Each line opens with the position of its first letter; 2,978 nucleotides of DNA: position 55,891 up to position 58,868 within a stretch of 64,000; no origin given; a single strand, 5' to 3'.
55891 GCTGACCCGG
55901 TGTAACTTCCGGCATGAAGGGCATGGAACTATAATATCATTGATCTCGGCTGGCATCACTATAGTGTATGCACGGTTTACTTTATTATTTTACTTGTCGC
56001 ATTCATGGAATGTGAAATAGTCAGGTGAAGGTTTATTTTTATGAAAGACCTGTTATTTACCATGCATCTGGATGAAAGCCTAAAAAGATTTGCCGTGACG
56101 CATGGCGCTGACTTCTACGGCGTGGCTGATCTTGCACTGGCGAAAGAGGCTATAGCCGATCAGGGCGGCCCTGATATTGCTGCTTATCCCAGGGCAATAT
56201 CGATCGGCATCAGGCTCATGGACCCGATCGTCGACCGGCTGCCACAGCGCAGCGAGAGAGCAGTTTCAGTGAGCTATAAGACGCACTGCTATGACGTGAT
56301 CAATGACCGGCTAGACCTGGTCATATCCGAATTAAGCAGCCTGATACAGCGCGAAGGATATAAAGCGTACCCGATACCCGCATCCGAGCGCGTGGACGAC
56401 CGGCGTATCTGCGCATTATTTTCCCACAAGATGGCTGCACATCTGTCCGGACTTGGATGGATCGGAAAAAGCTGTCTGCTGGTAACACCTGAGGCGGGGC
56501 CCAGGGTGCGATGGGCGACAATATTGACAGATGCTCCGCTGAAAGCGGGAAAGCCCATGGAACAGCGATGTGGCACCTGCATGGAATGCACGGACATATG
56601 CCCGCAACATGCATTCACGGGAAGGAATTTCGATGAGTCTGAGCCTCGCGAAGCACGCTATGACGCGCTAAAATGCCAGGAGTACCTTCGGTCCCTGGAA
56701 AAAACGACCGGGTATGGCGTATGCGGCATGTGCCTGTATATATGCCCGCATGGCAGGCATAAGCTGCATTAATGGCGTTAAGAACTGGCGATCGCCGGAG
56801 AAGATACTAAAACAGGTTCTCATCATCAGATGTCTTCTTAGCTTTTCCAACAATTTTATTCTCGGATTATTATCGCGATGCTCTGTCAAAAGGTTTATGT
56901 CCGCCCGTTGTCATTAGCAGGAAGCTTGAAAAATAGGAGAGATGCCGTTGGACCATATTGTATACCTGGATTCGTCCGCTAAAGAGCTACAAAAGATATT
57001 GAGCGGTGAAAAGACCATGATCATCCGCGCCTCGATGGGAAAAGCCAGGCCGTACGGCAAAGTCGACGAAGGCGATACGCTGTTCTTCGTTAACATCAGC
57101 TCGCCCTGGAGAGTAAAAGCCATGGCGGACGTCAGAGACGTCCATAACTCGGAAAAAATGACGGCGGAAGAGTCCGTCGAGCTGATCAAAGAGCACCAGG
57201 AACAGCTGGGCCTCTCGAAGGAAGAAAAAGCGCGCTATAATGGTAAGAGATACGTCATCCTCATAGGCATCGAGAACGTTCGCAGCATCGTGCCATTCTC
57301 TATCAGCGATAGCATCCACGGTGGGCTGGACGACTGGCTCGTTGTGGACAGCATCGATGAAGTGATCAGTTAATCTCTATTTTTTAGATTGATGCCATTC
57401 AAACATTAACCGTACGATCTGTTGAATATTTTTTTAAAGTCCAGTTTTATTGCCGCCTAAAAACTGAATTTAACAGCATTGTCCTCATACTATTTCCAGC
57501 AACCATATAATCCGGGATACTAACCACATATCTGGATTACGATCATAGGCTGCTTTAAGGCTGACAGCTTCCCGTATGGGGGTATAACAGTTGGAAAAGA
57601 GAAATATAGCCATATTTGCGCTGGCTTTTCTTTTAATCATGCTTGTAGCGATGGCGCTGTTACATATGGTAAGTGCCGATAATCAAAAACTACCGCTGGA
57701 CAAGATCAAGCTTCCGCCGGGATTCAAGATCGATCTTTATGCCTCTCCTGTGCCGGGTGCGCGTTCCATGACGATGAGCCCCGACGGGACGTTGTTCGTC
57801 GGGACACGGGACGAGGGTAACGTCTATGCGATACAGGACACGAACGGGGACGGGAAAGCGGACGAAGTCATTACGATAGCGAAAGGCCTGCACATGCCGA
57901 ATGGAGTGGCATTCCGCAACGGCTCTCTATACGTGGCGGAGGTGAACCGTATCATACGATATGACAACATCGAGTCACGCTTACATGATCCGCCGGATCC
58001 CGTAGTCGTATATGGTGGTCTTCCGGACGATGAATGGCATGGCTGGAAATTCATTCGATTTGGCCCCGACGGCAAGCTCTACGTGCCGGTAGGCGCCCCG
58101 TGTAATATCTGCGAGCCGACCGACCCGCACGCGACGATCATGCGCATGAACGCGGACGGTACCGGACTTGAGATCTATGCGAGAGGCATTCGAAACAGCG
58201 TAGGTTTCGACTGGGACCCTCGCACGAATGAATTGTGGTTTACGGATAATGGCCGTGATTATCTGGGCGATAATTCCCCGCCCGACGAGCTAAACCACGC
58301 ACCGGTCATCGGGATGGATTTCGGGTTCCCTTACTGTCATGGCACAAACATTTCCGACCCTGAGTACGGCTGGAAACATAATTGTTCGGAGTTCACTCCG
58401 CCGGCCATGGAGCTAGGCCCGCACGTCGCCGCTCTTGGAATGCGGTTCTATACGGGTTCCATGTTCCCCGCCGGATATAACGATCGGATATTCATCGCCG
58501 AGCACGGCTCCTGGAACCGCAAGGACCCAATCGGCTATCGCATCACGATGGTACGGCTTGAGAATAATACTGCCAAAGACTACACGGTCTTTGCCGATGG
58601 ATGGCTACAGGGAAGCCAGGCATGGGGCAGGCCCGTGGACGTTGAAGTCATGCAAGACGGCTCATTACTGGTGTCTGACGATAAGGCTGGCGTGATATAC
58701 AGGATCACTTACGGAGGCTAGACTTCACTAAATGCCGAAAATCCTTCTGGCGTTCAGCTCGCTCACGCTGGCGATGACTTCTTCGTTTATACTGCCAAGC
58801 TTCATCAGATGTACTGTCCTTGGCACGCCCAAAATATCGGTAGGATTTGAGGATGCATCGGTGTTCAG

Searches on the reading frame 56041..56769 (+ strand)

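Call 41: search_protein_families(library=pfam, proteins=[window:56041-56769:+], max_evalue=0.001)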
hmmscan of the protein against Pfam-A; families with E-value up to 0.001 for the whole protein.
window:56041-56769:+ (243 aa): 4 families
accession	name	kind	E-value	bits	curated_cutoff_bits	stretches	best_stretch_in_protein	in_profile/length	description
PF13484.11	Fer4_16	-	3e-09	38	30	1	176-237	1-65/66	4Fe-4S double cluster binding domain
PF12838.12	Fer4_7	-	5.9e-07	30.3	27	1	176-238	1-51/52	4Fe-4S dicluster domain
PF12837.12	Fer4_6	-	0.00025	21.3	25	0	174-191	6-23/24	4Fe-4S binding domain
PF13187.11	Fer4_9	-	0.00026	21.4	27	0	175-191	35-51/52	4Fe-4S dicluster domain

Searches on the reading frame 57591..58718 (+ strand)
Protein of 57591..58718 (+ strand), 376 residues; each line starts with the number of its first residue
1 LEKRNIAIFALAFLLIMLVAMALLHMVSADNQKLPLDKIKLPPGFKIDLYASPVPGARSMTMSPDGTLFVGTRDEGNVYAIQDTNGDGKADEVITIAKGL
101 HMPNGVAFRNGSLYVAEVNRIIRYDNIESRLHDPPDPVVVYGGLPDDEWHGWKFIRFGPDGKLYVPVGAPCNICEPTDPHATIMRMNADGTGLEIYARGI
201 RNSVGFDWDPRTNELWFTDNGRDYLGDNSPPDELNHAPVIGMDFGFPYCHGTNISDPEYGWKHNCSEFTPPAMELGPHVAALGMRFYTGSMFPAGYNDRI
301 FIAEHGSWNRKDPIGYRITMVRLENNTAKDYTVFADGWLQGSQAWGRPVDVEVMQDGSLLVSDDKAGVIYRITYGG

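Call 41: search_protein_families(library=pfam, proteins=[window:57591-58718:+], max_evalue=0.001)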
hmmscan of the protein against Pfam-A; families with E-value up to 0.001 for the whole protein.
window:57591-58718:+ (376 aa): 3 families
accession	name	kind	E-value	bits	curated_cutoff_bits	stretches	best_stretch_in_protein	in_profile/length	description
PF07995.17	GSDH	-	1.4e-16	61.1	25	1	153-369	117-330/332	Glucose / Sorbosone dehydrogenase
PF23500.1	DUF7133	-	1.2e-14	54.9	27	1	36-366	6-349/385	Domain of unknown function (DUF7133)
PF01436.27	NHL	-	0.00049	20.4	20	0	100-119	1-21/28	NHL repeat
